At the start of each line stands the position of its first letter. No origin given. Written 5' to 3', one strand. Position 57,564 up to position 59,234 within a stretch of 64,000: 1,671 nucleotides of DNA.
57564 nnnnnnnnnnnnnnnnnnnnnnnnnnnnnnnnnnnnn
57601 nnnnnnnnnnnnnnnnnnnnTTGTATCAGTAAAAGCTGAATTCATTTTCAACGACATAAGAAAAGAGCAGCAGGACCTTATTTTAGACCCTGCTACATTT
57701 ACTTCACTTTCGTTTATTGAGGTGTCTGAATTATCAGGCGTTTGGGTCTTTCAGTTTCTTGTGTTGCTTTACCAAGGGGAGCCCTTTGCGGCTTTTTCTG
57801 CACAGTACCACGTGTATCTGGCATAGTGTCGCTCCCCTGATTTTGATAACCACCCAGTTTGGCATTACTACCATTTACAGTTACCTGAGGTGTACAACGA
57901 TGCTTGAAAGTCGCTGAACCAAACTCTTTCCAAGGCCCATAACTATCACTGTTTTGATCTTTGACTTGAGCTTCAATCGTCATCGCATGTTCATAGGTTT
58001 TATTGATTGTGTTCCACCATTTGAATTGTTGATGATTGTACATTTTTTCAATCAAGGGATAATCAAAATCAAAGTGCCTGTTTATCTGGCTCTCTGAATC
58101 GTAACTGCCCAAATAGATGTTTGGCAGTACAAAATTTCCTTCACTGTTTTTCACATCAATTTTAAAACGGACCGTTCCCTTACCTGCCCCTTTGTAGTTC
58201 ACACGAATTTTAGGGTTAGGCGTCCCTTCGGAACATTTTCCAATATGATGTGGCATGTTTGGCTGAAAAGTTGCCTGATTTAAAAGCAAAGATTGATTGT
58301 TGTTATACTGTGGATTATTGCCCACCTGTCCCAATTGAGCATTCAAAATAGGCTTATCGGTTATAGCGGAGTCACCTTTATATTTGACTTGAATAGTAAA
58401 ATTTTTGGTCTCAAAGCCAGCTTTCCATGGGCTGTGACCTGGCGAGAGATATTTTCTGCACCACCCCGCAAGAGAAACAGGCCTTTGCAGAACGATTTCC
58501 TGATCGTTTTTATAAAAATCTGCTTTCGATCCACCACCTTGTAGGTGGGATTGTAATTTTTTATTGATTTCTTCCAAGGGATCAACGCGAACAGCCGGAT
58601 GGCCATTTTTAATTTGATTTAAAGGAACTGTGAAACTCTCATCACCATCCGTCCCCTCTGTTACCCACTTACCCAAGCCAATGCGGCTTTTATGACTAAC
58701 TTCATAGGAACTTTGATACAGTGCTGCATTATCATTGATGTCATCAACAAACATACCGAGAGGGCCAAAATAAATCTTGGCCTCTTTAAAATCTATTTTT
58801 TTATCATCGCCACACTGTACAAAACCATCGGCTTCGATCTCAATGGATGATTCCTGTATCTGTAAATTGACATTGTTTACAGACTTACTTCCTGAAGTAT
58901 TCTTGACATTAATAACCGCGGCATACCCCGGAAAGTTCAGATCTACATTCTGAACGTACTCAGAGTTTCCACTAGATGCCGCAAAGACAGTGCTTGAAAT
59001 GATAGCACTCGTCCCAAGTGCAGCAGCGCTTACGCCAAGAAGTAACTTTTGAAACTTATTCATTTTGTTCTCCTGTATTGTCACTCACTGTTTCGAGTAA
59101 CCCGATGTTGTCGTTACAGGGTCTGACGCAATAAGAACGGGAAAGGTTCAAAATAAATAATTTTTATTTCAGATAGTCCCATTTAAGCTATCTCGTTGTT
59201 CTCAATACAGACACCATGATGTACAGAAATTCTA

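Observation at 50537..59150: Uncharacterised cell-surface locus: exported protein + OM barrel + FN3 partner + ECF/anti-sigma + subtilase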

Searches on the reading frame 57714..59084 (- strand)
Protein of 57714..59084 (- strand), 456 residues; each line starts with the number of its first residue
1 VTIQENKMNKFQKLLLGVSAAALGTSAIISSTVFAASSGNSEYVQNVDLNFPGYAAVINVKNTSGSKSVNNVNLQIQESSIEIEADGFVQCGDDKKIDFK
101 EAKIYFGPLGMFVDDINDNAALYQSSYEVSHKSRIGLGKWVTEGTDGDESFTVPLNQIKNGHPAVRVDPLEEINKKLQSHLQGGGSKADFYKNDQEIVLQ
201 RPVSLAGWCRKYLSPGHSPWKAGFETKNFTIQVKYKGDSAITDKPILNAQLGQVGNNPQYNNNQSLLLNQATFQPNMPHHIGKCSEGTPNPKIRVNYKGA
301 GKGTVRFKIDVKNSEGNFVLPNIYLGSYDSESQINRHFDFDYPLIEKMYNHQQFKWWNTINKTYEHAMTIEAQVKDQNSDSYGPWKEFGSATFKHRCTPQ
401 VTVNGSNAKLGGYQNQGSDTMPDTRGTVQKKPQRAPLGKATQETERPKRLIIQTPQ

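Call 4: search_protein_families(library=pfam, proteins=[window:57714-59084:-], max_evalue=0.1)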
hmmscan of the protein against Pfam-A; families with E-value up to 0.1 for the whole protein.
window:57714-59084:- (456 aa): 1 family
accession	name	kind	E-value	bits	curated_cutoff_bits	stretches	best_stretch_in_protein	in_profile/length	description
PF22088.1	HIT-like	-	0.047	13.8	27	0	28-81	102-155/162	HIT-related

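Call 5: search_protein_families(library=ncbifam, proteins=[window:57714-59084:-], max_evalue=0.1)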
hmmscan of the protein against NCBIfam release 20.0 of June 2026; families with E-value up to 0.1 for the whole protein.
window:57714-59084:- (456 aa): 0 families

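Call 7: search_protein_families(library=padloc, proteins=[window:57714-59084:-], max_evalue=0.01)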
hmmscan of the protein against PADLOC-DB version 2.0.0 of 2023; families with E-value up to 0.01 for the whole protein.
window:57714-59084:- (456 aa): 0 families

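Call 70: search_solved_structures(query=A3, max_evalue=10)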
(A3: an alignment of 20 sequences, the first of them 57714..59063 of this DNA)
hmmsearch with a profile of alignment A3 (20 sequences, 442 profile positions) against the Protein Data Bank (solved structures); distinct sequences matched with E-value up to 10: 0.

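Call 71: search_protein_families(library=pfam, alignment_id=A3, max_evalue=0.05)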
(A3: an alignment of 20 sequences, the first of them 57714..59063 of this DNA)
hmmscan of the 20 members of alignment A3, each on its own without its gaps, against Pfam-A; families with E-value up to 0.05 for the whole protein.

A. member 1, window:57714-59063:- (449 aa): 1 family
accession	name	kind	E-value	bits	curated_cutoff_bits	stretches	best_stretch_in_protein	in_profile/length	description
PF22088.1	HIT-like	-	0.049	13.7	27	0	22-74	103-155/162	HIT-related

B. families by the number of members that match (of 20 scanned): 5 families
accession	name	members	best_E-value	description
PF05813.17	Orthopox_F7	1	0.0027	Orthopoxvirus F7 protein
PF21060.3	Reovirus_L2_6th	1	0.02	Reovirus core-spike protein lambda-2 (L2), 6th domain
PF21793.2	DUF6877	1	0.046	Family of unknown function (DUF6877)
PF19076.6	CshA_repeat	1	0.047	Surface adhesin CshA repetitive domain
PF22088.1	HIT-like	1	0.049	HIT-related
